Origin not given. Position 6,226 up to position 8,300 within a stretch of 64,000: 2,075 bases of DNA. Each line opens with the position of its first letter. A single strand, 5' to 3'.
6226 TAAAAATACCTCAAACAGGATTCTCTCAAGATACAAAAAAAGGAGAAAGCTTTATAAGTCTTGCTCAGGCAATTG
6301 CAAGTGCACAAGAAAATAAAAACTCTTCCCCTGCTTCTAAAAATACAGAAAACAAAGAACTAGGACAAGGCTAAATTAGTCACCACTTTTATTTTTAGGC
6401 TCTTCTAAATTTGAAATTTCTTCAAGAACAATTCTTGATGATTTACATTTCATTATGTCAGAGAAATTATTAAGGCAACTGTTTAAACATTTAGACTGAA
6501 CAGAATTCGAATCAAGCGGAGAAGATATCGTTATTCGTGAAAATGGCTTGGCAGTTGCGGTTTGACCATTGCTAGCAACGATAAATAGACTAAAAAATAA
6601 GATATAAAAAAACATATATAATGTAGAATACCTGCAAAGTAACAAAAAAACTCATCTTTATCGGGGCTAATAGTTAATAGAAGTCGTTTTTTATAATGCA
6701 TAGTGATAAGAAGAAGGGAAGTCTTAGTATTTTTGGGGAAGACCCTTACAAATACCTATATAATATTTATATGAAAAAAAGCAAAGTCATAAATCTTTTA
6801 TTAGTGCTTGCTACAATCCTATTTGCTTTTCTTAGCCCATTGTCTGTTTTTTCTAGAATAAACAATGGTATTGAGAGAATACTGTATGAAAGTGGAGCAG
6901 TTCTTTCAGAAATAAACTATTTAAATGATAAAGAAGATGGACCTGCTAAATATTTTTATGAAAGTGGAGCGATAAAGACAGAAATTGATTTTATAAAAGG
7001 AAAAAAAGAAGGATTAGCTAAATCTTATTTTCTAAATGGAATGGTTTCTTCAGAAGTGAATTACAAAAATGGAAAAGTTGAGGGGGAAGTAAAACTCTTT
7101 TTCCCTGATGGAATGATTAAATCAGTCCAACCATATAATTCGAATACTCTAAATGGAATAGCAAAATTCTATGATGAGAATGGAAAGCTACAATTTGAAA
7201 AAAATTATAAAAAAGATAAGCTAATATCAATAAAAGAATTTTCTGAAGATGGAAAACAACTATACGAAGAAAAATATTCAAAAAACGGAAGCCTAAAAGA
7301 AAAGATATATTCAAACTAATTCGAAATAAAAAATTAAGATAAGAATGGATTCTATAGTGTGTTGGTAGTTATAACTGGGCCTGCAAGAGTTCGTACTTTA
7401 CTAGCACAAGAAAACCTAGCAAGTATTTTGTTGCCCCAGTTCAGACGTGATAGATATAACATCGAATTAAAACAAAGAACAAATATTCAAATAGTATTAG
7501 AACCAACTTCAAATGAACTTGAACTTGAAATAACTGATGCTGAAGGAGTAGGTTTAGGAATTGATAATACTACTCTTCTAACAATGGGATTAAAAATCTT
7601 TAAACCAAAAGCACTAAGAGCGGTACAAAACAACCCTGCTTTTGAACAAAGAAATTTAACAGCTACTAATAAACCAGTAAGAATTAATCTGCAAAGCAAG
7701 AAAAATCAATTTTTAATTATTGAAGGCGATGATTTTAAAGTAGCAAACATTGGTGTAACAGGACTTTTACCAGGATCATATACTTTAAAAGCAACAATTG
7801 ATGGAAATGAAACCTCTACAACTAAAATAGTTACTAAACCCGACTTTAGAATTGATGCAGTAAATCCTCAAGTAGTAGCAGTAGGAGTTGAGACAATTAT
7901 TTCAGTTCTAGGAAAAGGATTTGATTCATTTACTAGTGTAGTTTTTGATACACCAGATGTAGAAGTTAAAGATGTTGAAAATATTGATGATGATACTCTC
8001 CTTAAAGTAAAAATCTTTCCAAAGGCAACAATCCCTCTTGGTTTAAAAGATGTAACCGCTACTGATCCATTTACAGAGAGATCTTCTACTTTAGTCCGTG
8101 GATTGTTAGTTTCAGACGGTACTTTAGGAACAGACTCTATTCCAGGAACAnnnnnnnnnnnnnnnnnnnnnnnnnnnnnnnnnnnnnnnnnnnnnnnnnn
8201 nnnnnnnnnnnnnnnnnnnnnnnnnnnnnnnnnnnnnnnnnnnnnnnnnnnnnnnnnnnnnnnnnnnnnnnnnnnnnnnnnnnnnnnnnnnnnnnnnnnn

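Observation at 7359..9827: Mosaic 822-aa protein: collagen-like (Gly-Thr-Asn)12 tract fused to an FGE-sulfatase-type domain, GTG start, no signal peptide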

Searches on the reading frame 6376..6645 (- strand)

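Call 32: search_protein_families(library=pfam, proteins=[window:6376-6645:-], max_evalue=0.1)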
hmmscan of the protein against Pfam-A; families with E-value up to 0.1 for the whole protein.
window:6376-6645:- (89 aa): 1 family
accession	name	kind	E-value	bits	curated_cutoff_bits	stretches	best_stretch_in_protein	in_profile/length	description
PF07127.16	Nodulin_late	-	0.028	15.2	30.4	1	10-28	7-25/54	Late nodulin domain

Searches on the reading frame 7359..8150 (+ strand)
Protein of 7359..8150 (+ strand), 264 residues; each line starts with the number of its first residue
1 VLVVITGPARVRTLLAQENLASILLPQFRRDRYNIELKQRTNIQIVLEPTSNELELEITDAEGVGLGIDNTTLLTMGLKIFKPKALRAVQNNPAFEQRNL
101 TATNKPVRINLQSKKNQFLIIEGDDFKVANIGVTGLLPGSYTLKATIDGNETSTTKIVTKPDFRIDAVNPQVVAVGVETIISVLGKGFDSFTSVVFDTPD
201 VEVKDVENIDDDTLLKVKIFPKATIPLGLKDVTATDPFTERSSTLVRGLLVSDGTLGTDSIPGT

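Call 32: search_protein_families(library=pfam, proteins=[window:7359-8150:+], max_evalue=0.1)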
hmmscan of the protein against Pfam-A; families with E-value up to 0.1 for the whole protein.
window:7359-8150:+ (264 aa): 1 family
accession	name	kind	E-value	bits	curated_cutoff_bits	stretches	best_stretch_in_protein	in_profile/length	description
PF01833.30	TIG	-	0.039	14.4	20.9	0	165-213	3-51/84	IPT/TIG domain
